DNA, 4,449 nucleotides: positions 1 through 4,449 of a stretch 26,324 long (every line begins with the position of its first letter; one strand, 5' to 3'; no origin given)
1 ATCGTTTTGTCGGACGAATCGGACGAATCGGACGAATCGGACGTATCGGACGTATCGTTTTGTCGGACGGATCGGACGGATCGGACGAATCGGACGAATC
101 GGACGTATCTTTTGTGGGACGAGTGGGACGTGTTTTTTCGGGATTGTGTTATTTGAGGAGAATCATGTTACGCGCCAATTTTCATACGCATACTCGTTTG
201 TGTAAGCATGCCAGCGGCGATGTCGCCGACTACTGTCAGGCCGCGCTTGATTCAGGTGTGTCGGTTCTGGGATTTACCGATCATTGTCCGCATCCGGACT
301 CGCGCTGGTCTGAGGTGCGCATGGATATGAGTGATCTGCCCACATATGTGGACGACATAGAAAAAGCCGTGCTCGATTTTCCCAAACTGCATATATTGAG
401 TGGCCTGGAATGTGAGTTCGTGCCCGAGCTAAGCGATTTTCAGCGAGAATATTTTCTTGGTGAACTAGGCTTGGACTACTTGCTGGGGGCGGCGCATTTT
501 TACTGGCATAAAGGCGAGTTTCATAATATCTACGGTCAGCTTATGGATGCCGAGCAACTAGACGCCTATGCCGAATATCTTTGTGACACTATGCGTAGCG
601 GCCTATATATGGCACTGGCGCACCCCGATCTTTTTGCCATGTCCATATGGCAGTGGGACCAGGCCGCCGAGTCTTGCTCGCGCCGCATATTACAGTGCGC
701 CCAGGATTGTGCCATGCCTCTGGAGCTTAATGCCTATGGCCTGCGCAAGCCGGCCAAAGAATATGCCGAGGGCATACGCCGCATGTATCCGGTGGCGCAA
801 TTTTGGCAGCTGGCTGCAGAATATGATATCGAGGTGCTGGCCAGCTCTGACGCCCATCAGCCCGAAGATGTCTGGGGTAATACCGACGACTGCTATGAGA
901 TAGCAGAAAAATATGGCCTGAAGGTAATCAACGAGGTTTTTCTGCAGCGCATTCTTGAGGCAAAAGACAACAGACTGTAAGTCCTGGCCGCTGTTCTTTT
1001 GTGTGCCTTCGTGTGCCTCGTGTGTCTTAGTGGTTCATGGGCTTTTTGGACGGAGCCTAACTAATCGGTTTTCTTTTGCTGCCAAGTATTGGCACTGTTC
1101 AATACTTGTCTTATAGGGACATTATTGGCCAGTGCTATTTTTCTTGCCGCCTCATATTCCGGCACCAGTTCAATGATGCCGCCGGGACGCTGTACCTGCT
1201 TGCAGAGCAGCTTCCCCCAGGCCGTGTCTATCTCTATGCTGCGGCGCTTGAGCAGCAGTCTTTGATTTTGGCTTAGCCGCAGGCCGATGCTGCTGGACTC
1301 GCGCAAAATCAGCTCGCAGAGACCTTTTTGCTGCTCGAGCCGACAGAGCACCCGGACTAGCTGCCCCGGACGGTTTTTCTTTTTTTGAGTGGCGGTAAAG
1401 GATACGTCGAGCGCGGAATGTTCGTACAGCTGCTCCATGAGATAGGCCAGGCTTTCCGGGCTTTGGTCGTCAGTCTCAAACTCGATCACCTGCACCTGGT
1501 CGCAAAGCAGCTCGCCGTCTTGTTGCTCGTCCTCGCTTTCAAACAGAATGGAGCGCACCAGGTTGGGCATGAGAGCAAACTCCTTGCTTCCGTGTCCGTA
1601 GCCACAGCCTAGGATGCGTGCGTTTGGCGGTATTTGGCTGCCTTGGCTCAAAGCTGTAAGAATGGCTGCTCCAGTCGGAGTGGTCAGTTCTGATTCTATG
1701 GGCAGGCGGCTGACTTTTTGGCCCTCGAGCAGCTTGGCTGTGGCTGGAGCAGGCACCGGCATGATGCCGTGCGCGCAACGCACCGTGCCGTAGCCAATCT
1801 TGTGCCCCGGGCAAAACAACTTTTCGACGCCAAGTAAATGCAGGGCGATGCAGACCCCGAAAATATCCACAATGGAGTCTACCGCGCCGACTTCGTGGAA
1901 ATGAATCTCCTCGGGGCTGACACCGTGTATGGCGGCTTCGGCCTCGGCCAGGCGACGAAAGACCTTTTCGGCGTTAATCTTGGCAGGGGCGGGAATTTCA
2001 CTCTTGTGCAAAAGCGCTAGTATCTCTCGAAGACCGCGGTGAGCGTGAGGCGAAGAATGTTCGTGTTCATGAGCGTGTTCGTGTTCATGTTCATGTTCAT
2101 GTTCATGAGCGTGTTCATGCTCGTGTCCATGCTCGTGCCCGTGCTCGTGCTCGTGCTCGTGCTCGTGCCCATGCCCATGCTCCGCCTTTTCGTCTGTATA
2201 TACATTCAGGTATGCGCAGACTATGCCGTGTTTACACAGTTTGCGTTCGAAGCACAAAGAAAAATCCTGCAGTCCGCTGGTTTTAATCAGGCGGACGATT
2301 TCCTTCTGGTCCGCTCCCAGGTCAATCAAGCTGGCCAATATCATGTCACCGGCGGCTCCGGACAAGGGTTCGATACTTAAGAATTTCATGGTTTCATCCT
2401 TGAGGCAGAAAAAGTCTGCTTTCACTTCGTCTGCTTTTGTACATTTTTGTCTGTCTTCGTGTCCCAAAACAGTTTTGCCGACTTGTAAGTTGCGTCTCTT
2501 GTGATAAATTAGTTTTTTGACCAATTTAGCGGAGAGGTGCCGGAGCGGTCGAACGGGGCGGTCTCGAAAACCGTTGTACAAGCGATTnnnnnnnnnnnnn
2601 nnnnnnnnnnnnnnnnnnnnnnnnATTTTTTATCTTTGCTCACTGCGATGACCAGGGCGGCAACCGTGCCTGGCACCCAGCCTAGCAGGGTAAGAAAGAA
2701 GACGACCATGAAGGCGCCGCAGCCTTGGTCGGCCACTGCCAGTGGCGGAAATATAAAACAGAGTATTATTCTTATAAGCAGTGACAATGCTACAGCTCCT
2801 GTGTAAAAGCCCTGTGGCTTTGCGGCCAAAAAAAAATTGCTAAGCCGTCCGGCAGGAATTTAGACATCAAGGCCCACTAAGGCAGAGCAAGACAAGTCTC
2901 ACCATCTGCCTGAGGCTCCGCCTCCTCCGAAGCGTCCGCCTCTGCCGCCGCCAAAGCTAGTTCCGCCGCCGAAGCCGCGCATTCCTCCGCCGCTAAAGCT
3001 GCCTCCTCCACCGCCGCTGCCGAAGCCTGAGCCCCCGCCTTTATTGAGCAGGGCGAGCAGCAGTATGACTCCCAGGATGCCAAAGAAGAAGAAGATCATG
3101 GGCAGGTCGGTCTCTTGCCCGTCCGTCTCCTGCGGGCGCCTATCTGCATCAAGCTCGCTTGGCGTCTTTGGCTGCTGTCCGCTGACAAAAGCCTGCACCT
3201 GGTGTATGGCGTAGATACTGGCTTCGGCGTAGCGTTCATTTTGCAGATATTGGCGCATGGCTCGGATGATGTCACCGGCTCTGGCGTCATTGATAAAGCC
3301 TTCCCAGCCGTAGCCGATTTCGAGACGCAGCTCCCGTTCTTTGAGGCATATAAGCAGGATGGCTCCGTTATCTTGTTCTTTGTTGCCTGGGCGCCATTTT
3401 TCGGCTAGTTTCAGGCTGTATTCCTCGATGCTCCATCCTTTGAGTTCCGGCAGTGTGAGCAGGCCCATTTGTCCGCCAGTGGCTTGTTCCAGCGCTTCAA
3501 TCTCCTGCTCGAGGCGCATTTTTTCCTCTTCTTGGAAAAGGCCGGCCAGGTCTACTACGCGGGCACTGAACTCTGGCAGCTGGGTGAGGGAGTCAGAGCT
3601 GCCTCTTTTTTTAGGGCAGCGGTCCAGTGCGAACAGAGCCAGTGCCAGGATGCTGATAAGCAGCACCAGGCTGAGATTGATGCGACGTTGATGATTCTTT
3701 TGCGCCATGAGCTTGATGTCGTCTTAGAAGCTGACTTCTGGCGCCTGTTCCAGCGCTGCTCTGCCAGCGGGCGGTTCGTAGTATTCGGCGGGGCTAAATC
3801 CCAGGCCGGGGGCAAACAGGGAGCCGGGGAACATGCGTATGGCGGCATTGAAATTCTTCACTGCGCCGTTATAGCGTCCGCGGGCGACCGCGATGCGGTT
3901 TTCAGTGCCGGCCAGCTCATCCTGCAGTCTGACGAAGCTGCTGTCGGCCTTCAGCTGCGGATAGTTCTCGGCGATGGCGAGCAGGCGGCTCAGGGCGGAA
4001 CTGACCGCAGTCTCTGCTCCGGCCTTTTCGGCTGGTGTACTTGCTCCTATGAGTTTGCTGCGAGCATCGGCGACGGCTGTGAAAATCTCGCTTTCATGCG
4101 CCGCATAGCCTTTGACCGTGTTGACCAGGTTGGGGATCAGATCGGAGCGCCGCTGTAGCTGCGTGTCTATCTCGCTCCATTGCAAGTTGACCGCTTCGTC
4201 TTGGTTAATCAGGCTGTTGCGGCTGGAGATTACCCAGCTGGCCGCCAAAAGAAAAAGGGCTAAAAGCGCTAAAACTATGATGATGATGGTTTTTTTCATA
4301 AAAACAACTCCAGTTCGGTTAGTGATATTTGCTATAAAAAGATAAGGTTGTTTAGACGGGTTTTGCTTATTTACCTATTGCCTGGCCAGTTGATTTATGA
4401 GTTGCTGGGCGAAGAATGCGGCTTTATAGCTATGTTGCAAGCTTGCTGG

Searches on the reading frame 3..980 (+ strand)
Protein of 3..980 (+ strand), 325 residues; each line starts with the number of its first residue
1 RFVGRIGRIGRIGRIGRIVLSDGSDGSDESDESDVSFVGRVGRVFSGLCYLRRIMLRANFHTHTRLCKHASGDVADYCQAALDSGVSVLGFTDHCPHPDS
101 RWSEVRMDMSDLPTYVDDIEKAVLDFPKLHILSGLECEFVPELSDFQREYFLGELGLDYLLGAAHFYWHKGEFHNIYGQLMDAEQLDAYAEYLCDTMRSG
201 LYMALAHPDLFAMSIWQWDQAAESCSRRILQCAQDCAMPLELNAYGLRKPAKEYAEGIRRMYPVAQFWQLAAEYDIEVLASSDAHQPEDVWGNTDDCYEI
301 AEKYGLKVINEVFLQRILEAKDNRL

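Call 67: search_protein_families(library=pfam, proteins=[window:3-980:+], max_evalue=0.0001)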
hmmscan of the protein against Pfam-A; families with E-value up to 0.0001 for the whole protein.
window:3-980:+ (325 aa): 1 family
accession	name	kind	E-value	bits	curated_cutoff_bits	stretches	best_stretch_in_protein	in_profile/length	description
PF02811.25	PHP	-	4.8e-17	63.2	26.4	1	60-243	2-162/164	PHP domain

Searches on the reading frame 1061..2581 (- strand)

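Call 67: search_protein_families(library=pfam, proteins=[window:1061-2581:-], max_evalue=0.0001)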
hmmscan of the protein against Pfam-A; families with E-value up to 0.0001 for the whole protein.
window:1061-2581:- (506 aa): 1 family
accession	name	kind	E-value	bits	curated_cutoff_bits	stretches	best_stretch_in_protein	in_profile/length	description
PF01969.22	Ni_insertion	-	1.4e-119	400.1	22.1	1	69-493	2-374/375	Nickel insertion protein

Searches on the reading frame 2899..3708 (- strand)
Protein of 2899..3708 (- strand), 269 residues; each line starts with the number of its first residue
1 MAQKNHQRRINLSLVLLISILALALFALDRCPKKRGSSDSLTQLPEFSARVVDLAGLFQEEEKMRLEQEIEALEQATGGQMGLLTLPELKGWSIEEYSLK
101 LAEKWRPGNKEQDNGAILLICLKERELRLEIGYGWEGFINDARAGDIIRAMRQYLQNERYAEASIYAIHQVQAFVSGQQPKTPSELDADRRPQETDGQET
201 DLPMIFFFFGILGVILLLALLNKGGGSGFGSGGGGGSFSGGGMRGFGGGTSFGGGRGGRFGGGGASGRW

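Call 67: search_protein_families(library=pfam, proteins=[window:2899-3708:-], max_evalue=0.0001)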
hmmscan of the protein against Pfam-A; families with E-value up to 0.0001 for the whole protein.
window:2899-3708:- (269 aa): 1 family
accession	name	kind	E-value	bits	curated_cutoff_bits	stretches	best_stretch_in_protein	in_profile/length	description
PF04536.20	TPM_phosphatase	-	8.1e-32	110.3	22.1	1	51-173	1-124/125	TPM domain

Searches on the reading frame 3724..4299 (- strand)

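Call 67: search_protein_families(library=pfam, proteins=[window:3724-4299:-], max_evalue=0.0001)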
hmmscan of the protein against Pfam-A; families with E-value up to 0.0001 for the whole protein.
window:3724-4299:- (191 aa): 1 family
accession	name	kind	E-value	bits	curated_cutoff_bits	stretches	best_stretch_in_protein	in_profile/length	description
PF04011.17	LemA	-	6.6e-57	192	26.2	1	40-191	1-149/149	LemA family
